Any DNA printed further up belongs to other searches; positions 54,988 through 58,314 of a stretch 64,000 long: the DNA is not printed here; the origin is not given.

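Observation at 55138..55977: PPK1 has a ~280-aa acidic/Pro-rich C-terminal extension ending in a MinD-like membrane-targeting helix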

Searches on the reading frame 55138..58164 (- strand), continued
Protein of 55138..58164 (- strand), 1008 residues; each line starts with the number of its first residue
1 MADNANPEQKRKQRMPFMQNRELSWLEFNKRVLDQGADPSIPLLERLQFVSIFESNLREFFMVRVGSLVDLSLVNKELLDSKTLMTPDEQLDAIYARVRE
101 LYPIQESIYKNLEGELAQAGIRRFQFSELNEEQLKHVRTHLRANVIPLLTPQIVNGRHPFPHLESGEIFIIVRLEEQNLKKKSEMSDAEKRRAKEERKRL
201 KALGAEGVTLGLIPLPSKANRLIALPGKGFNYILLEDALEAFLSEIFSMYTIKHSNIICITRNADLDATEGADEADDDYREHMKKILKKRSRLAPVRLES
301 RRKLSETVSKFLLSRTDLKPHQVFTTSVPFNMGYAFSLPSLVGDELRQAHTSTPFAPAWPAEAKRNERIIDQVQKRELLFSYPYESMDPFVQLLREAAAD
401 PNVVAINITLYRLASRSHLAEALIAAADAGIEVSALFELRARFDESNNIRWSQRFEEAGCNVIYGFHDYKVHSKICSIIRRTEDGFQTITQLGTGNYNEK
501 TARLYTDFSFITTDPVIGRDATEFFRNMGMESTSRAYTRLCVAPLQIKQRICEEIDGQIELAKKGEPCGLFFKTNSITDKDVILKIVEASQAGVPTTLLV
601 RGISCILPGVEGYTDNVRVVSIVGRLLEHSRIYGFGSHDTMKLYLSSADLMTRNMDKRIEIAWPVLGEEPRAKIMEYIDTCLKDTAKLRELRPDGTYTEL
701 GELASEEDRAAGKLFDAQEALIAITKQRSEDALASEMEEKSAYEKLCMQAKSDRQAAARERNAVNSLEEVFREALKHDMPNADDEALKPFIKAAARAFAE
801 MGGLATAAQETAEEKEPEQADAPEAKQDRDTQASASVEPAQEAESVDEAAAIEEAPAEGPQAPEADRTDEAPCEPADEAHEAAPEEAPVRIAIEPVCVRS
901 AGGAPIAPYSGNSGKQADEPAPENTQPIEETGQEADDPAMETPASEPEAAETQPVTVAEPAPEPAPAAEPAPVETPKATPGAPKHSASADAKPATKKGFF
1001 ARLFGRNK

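Call 5: find_homologous_proteins(query=window:55138-58164:-, max_evalue=1e-10)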
Query window:55138-58164:- (1008 aa): 8000 proteins with E <= 1e-10 among 8000 candidates; the best 120 are listed.
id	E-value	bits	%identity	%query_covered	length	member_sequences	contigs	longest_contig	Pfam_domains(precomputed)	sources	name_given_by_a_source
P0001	0.0e+0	2234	100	100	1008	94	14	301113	PF02503.23,PF13091.13,PF13089.12,PF17941.8,PF13090.13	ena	-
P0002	0.0e+0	1583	85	82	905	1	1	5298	PF02503.23,PF13091.13,PF13089.12,PF17941.8,PF13090.13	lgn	-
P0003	0.0e+0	1412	67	98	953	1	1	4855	PF02503.23,PF13091.13,PF13089.12,PF17941.8,PF13090.13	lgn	-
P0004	0.0e+0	1378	76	79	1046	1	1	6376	PF02503.23,PF13091.13,PF13089.12,PF17941.8,PF13090.13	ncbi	-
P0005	0.0e+0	1342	69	87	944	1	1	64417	PF02503.23,PF13091.13,PF13089.12,PF17941.8,PF13090.13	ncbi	-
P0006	0.0e+0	1340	69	86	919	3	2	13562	PF02503.23,PF13091.13,PF13089.12,PF17941.8,PF13090.13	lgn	-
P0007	0.0e+0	1338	73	80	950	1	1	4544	PF02503.23,PF13091.13,PF13089.12,PF17941.8,PF13090.13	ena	-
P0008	0.0e+0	1333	74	79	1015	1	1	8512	PF02503.23,PF13091.13,PF13089.12,PF17941.8,PF13090.13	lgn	-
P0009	0.0e+0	1328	63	99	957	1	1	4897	PF02503.23,PF13091.13,PF13089.12,PF17941.8,PF13090.13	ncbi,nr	ncbi:MAG: polyphosphate kinase 1 [Eggerthellaceae bacterium]|nr:polyphosphate kinase 1 [Eggerthellac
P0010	0.0e+0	1310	71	80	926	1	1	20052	PF02503.23,PF13091.13,PF13089.12,PF17941.8,PF13090.13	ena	-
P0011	0.0e+0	1309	73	79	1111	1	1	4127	PF02503.23,PF13091.13,PF13089.12,PF17941.8,PF13090.13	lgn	-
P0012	0.0e+0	1304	69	86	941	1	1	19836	PF02503.23,PF13091.13,PF13089.12,PF17941.8,PF13090.13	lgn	-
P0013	0.0e+0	1299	70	81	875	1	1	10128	PF02503.23,PF13091.13,PF13089.12,PF17941.8,PF13090.13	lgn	-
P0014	0.0e+0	1245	69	79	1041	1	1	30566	PF02503.23,PF01442.24,PF13091.13,PF13089.12,PF17941.8,PF13090.13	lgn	-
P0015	0.0e+0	1234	64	86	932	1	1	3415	PF02503.23,PF13091.13,PF13089.12,PF17941.8,PF13090.13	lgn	-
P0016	0.0e+0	1222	68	78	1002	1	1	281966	PF02503.23,PF13091.13,PF13089.12,PF17941.8,PF13090.13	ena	-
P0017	0.0e+0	1222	64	87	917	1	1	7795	PF02503.23,PF13091.13,PF13089.12,PF17941.8,PF13090.13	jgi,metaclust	metaclust:\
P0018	0.0e+0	1218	68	79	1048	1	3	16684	PF02503.23,PF13091.13,PF13089.12,PF17941.8,PF13090.13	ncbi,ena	-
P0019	0.0e+0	1216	65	87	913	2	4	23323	PF02503.23,PF13091.13,PF13089.12,PF17941.8,PF13090.13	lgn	-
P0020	0.0e+0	1208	57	100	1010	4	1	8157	PF02503.23,PF13091.13,PF13089.12,PF17941.8,PF13090.13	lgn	-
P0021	0.0e+0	1189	66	79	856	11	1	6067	PF02503.23,PF13091.13,PF13089.12,PF17941.8,PF13090.13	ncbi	-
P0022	0.0e+0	1184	64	87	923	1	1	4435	PF02503.23,PF13091.13,PF13089.12,PF17941.8,PF13090.13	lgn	-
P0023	0.0e+0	1174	63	83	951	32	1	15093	PF02503.23,PF13091.13,PF13089.12,PF17941.8,PF13090.13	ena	-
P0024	0.0e+0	1160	65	80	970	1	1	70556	PF02503.23,PF13091.13,PF13089.12,PF17941.8,PF13090.13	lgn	-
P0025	0.0e+0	1159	64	84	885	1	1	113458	PF02503.23,PF13091.13,PF13089.12,PF17941.8,PF13090.13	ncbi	-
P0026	0.0e+0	1156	66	79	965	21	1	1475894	PF02503.23,PF13091.13,PF13089.12,PF17941.8,PF13090.13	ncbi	-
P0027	0.0e+0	1145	55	100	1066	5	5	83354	PF02503.23,PF13091.13,PF13089.12,PF17941.8,PF13090.13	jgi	jgi:polyphosphate kinase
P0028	0.0e+0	1131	65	78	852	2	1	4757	PF02503.23,PF13091.13,PF13089.12,PF17941.8,PF13090.13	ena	-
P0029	0.0e+0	1097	65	74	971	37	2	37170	PF02503.23,PF13091.13,PF13089.12,PF17941.8,PF13090.13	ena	-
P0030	0.0e+0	1088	66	72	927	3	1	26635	PF02503.23,PF13091.13,PF13089.12,PF17941.8,PF13090.13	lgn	-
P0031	0.0e+0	1079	66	70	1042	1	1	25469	PF02503.23,PF13091.13,PF13089.12,PF17941.8,PF13090.13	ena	-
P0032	0.0e+0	1077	67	71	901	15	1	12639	PF02503.23,PF13091.13,PF13089.12,PF17941.8,PF13090.13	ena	-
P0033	0.0e+0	1077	67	71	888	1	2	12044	PF02503.23,PF13091.13,PF13089.12,PF17941.8,PF13090.13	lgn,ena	-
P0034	0.0e+0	1077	65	74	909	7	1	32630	PF02503.23,PF13091.13,PF13089.12,PF17941.8,PF13090.13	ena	-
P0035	0.0e+0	1075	67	71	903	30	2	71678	PF02503.23,PF13091.13,PF13089.12,PF17941.8,PF13090.13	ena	-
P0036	0.0e+0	1075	66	72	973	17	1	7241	PF02503.23,PF13091.13,PF13089.12,PF17941.8,PF13090.13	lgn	-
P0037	0.0e+0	1074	65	72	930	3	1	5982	PF02503.23,PF13091.13,PF13089.12,PF17941.8,PF13090.13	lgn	-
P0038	0.0e+0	1070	66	72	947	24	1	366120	PF02503.23,PF13091.13,PF13089.12,PF17941.8,PF13090.13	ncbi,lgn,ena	-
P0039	0.0e+0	1070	65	70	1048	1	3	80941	PF02503.23,PF13091.13,PF13089.12,PF17941.8,PF13090.13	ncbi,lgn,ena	-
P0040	0.0e+0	1069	67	70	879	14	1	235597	PF02503.23,PF13091.13,PF13089.12,PF17941.8,PF13090.13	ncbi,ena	-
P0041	0.0e+0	1068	63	76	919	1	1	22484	PF02503.23,PF13091.13,PF13089.12,PF17941.8,PF13090.13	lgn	-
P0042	0.0e+0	1068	65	70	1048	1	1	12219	PF02503.23,PF13091.13,PF13089.12,PF17941.8,PF13090.13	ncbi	-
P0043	0.0e+0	1067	66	70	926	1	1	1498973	PF02503.23,PF13091.13,PF13089.12,PF17941.8,PF13090.13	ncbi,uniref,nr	ncbi:polyphosphate kinase 1 [Adlercreutzia equolifaciens]|uniref:polyphosphate kinase 1 n=1 Tax=Adle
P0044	0.0e+0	1067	65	70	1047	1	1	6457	PF02503.23,PF13091.13,PF13089.12,PF17941.8,PF13090.13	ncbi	-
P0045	0.0e+0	1066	65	70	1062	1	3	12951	PF02503.23,PF13091.13,PF13089.12,PF17941.8,PF13090.13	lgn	-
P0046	0.0e+0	1065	66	72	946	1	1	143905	PF02503.23,PF13091.13,PF13089.12,PF17941.8,PF13090.13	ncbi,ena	-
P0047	0.0e+0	1065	65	70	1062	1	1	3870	PF02503.23,PF13091.13,PF13089.12,PF17941.8,PF13090.13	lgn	-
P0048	0.0e+0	1063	65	70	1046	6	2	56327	PF02503.23,PF13091.13,PF13089.12,PF17941.8,PF13090.13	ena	-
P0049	0.0e+0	1063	65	70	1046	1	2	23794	PF02503.23,PF13091.13,PF13089.12,PF17941.8,PF13090.13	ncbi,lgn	-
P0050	0.0e+0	1063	66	71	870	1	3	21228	PF02503.23,PF13091.13,PF13089.12,PF17941.8,PF13090.13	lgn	-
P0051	0.0e+0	1062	66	72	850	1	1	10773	PF02503.23,PF13091.13,PF13089.12,PF17941.8,PF13090.13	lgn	-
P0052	0.0e+0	1062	64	72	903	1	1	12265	PF02503.23,PF13091.13,PF13089.12,PF17941.8,PF13090.13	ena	-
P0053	0.0e+0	1062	67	71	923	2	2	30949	PF02503.23,PF13091.13,PF13089.12,PF17941.8,PF13090.13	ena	-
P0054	0.0e+0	1062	66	71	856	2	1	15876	PF02503.23,PF13091.13,PF13089.12,PF17941.8,PF13090.13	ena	-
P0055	0.0e+0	1062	-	-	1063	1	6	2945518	PF02503.23,PF13091.13,PF13089.12,PF17941.8,PF13090.13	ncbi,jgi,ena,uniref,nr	ncbi:polyphosphate kinase 1 [Adlercreutzia caecimuris]|uniref:Polyphosphate kinase n=1 Tax=Adlercreu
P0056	0.0e+0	1061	65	70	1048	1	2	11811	PF02503.23,PF13091.13,PF13089.12,PF17941.8,PF13090.13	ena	-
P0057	0.0e+0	1060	64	74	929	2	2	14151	PF02503.23,PF13091.13,PF13089.12,PF17941.8,PF13090.13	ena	-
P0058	0.0e+0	1060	66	72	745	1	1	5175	PF02503.23,PF13091.13,PF13089.12,PF17941.8,PF13090.13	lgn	-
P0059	0.0e+0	1060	65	70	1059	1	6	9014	PF02503.23,PF13091.13,PF13089.12,PF17941.8,PF13090.13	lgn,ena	-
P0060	0.0e+0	1060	66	71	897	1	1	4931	PF02503.23,PF13091.13,PF13089.12,PF17941.8,PF13090.13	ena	-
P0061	0.0e+0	1060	-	-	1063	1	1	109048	PF02503.23,PF13091.13,PF13089.12,PF17941.8,PF13090.13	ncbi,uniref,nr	ncbi:polyphosphate kinase 1 [Adlercreutzia caecimuris]|uniref:polyphosphate kinase 1 n=1 Tax=Adlercr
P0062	0.0e+0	1059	65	70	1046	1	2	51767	PF02503.23,PF13091.13,PF13089.12,PF17941.8,PF13090.13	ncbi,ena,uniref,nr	ncbi:polyphosphate kinase 1 [Adlercreutzia caecimuris]|uniref:polyphosphate kinase 1 n=1 Tax=Adlercr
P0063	0.0e+0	1058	-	-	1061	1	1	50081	PF02503.23,PF13091.13,PF13089.12,PF17941.8,PF13090.13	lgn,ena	-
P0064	0.0e+0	1058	66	71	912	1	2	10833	PF02503.23,PF13091.13,PF13089.12,PF17941.8,PF13090.13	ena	-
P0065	0.0e+0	1058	65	70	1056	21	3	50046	PF02503.23,PF13091.13,PF13089.12,PF17941.8,PF13090.13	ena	-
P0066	0.0e+0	1058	65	70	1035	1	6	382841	PF02503.23,PF13091.13,PF13089.12,PF17941.8,PF13090.13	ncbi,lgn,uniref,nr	ncbi:polyphosphate kinase 1 [Adlercreutzia caecimuris]|uniref:polyphosphate kinase 1 n=1 Tax=Adlercr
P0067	0.0e+0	1058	65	70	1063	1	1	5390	PF02503.23,PF13091.13,PF13089.12,PF17941.8,PF13090.13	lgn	-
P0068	0.0e+0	1058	-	-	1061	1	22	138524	PF02503.23,PF13091.13,PF13089.12,PF17941.8,PF13090.13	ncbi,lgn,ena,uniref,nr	ncbi:polyphosphate kinase 1 [Adlercreutzia caecimuris]|uniref:polyphosphate kinase 1 n=1 Tax=Adlercr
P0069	0.0e+0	1058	63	73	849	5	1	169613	PF02503.23,PF13091.13,PF13089.12,PF17941.8,PF13090.13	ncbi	-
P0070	0.0e+0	1058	64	72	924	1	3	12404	PF02503.23,PF13091.13,PF13089.12,PF17941.8,PF13090.13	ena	-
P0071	0.0e+0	1058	65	71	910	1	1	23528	PF02503.23,PF13091.13,PF13089.12,PF17941.8,PF13090.13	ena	-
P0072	0.0e+0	1058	65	70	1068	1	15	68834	PF02503.23,PF13091.13,PF13089.12,PF17941.8,PF13090.13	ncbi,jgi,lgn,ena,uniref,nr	ncbi:polyphosphate kinase 1 [Adlercreutzia caecimuris]|jgi:polyphosphate kinase|uniref:polyphosphate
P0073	0.0e+0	1057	63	71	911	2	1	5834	PF02503.23,PF13091.13,PF13089.12,PF17941.8,PF13090.13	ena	-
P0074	0.0e+0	1057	65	70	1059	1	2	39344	PF02503.23,PF13091.13,PF13089.12,PF17941.8,PF13090.13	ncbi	-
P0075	0.0e+0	1057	66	71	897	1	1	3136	PF02503.23,PF13091.13,PF13089.12,PF17941.8,PF13090.13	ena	-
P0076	0.0e+0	1057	65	72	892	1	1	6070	PF02503.23,PF13091.13,PF13089.12,PF17941.8,PF13090.13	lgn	-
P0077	0.0e+0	1056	65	70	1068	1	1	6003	PF02503.23,PF13091.13,PF13089.12,PF17941.8,PF13090.13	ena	-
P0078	0.0e+0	1056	65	72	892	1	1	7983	PF02503.23,PF13091.13,PF13089.12,PF17941.8,PF13090.13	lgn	-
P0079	0.0e+0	1056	64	72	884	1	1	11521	PF02503.23,PF13091.13,PF13089.12,PF17941.8,PF13090.13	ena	-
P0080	0.0e+0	1055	64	72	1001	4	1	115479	PF02503.23,PF13091.13,PF13089.12,PF17941.8,PF13090.13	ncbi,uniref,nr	ncbi:polyphosphate kinase 1 [Adlercreutzia sp. ZJ242]|uniref:polyphosphate kinase 1 n=1 Tax=Adlercre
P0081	0.0e+0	1055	66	71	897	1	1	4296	PF02503.23,PF13091.13,PF13089.12,PF17941.8,PF13090.13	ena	-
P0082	0.0e+0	1055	65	71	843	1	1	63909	PF02503.23,PF13091.13,PF13089.12,PF17941.8,PF13090.13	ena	-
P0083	0.0e+0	1055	65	72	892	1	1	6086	PF02503.23,PF13091.13,PF13089.12,PF17941.8,PF13090.13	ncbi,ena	-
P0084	0.0e+0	1055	64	71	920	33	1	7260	PF02503.23,PF13091.13,PF13089.12,PF17941.8,PF13090.13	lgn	-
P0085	0.0e+0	1054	65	71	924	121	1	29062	PF02503.23,PF13091.13,PF13089.12,PF17941.8,PF13090.13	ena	-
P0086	0.0e+0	1053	64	71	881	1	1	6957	PF02503.23,PF13091.13,PF13089.12,PF17941.8,PF13090.13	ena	-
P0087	0.0e+0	1053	65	70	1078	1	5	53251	PF02503.23,PF13091.13,PF13089.12,PF17941.8,PF13090.13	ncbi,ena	-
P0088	0.0e+0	1052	64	72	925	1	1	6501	PF02503.23,PF13091.13,PF13089.12,PF17941.8,PF13090.13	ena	-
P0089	0.0e+0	1052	66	71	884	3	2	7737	PF02503.23,PF13091.13,PF13089.12,PF17941.8,PF13090.13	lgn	-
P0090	0.0e+0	1051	65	70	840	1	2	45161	PF02503.23,PF13091.13,PF13089.12,PF17941.8,PF13090.13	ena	-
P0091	0.0e+0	1051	65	71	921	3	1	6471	PF02503.23,PF13091.13,PF13089.12,PF17941.8,PF13090.13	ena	-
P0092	0.0e+0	1051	65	72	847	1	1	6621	PF02503.23,PF13091.13,PF13089.12,PF17941.8,PF13090.13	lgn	-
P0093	0.0e+0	1051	65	72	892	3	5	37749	PF02503.23,PF13091.13,PF13089.12,PF17941.8,PF13090.13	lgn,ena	-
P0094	0.0e+0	1051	66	70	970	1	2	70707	PF02503.23,PF13091.13,PF13089.12,PF17941.8,PF13090.13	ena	-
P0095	0.0e+0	1051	61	78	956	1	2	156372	PF02503.23,PF13091.13,PF13089.12,PF17941.8,PF13090.13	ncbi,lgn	-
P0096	0.0e+0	1051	65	70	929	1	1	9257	PF02503.23,PF13091.13,PF13089.12,PF17941.8,PF13090.13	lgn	-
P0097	0.0e+0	1051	66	72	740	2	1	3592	PF02503.23,PF13091.13,PF13089.12,PF17941.8,PF13090.13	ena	-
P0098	0.0e+0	1051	63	73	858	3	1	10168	PF02503.23,PF13091.13,PF13089.12,PF17941.8,PF13090.13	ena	-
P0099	0.0e+0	1051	66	70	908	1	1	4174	PF02503.23,PF13091.13,PF13089.12,PF17941.8,PF13090.13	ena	-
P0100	0.0e+0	1050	65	70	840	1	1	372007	PF02503.23,PF13091.13,PF13089.12,PF17941.8,PF13090.13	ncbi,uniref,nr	ncbi:polyphosphate kinase 1 [Gordonibacter sp. 28C]|uniref:polyphosphate kinase 1 n=1 Tax=Gordonibac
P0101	0.0e+0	1050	64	72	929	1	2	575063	PF02503.23,PF13091.13,PF13089.12,PF17941.8,PF13090.13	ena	-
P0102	0.0e+0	1050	65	71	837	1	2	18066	PF02503.23,PF13091.13,PF13089.12,PF17941.8,PF13090.13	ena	-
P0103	0.0e+0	1050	65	72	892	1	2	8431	PF02503.23,PF13091.13,PF13089.12,PF17941.8,PF13090.13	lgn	-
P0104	0.0e+0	1050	65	71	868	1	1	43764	PF02503.23,PF13091.13,PF13089.12,PF17941.8,PF13090.13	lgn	-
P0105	0.0e+0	1049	66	70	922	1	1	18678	PF02503.23,PF13091.13,PF13089.12,PF17941.8,PF13090.13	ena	-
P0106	0.0e+0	1049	65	72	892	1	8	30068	PF02503.23,PF13091.13,PF13089.12,PF17941.8,PF13090.13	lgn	-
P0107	0.0e+0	1049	65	71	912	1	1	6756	PF02503.23,PF13091.13,PF13089.12,PF17941.8,PF13090.13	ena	-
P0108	0.0e+0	1049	66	71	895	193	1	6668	PF02503.23,PF13091.13,PF13089.12,PF17941.8,PF13090.13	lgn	-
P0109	0.0e+0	1049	65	72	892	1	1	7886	PF02503.23,PF13091.13,PF13089.12,PF17941.8,PF13090.13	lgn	-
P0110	0.0e+0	1049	65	71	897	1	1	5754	PF02503.23,PF13091.13,PF13089.12,PF17941.8,PF13090.13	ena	-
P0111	0.0e+0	1049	65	71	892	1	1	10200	PF02503.23,PF13091.13,PF13089.12,PF17941.8,PF13090.13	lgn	-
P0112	0.0e+0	1049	65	71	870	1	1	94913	PF02503.23,PF13091.13,PF13089.12,PF17941.8,PF13090.13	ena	-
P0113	0.0e+0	1049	65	72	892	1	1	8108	PF02503.23,PF13091.13,PF13089.12,PF17941.8,PF13090.13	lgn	-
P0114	0.0e+0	1049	65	70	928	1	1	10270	PF02503.23,PF13091.13,PF13089.12,PF17941.8,PF13090.13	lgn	-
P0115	0.0e+0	1048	57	86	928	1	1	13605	PF02503.23,PF13091.13,PF13089.12,PF17941.8,PF13090.13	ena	-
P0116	0.0e+0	1048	65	70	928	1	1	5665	PF02503.23,PF13091.13,PF13089.12,PF17941.8,PF13090.13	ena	-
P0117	0.0e+0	1048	64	70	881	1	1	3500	PF02503.23,PF13091.13,PF13089.12,PF17941.8,PF13090.13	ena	-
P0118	0.0e+0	1048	63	70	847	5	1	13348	PF02503.23,PF13091.13,PF13089.12,PF17941.8,PF13090.13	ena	-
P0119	0.0e+0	1048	66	72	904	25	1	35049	PF02503.23,PF13091.13,PF13089.12,PF17941.8,PF13090.13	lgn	-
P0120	0.0e+0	1048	65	72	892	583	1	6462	PF02503.23,PF13091.13,PF13089.12,PF17941.8,PF13090.13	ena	-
